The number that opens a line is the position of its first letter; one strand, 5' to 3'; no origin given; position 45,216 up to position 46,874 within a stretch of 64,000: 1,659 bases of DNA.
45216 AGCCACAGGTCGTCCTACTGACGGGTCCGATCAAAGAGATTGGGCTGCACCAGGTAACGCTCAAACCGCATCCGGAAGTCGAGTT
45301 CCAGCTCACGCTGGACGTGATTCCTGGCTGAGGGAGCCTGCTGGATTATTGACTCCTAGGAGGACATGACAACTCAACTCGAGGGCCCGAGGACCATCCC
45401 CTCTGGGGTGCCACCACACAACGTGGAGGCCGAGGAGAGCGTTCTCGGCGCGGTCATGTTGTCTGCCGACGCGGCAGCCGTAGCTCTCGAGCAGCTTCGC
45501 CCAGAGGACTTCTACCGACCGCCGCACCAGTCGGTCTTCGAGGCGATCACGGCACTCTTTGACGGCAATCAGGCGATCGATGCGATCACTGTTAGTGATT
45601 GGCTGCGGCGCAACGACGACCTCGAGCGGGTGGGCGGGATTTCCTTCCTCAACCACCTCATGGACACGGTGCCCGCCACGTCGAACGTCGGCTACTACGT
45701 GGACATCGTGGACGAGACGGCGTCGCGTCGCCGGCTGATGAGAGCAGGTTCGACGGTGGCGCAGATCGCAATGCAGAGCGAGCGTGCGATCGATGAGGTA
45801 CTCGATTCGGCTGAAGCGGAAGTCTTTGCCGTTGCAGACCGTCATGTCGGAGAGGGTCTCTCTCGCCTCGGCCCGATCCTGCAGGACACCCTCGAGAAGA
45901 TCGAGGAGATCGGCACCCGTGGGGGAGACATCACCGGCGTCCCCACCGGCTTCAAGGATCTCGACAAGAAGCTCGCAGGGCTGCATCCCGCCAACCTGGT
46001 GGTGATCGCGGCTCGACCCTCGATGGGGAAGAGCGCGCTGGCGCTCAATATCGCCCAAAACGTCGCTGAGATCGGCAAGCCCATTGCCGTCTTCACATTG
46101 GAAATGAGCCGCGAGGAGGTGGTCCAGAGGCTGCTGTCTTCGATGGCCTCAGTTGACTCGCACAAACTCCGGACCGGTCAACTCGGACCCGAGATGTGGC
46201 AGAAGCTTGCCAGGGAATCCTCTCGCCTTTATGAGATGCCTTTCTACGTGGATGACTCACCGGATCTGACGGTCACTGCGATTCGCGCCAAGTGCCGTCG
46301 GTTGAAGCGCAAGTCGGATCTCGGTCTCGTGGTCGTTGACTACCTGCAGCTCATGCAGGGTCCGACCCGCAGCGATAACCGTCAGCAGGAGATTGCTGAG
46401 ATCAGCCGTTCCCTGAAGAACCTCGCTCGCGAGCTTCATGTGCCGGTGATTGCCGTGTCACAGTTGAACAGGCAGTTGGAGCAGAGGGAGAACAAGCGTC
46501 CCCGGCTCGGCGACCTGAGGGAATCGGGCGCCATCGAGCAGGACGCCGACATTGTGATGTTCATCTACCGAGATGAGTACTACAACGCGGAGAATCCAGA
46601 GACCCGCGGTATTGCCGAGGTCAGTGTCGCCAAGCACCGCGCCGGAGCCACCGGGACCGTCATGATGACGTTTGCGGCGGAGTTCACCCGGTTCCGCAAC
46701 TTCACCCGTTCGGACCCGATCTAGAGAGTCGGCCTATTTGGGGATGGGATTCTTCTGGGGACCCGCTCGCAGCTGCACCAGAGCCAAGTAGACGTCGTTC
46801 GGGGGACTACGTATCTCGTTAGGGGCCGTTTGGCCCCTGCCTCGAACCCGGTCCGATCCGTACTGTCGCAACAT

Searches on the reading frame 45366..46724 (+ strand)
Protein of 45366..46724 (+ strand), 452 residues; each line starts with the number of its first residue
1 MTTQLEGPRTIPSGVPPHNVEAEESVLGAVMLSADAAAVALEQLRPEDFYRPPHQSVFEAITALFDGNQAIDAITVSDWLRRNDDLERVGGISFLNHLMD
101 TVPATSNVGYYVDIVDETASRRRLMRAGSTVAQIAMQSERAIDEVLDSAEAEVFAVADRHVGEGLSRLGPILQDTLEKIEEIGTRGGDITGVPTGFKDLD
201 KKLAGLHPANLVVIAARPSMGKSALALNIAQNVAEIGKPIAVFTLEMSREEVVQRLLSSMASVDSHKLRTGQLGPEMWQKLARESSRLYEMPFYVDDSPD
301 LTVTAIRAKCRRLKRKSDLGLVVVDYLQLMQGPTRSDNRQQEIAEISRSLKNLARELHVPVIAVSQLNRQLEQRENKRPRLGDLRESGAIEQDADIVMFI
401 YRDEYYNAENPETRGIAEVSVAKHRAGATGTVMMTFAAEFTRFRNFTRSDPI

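Call 65: search_protein_families(library=pfam, proteins=[window:45366-46724:+], max_evalue=0.00001)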
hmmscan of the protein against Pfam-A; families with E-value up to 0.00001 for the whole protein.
window:45366-46724:+ (452 aa): 3 families
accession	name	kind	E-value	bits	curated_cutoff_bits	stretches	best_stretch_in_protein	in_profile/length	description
PF03796.21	DnaB_C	-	3.2e-109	364.7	27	1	191-445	1-255/255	DnaB-like helicase C terminal domain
PF00772.26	DnaB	-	3.6e-33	114.1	23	1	16-117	2-103/103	DnaB-like helicase N terminal domain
PF13481.12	AAA_25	-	1.5e-12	48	27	1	205-368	28-191/195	AAA domain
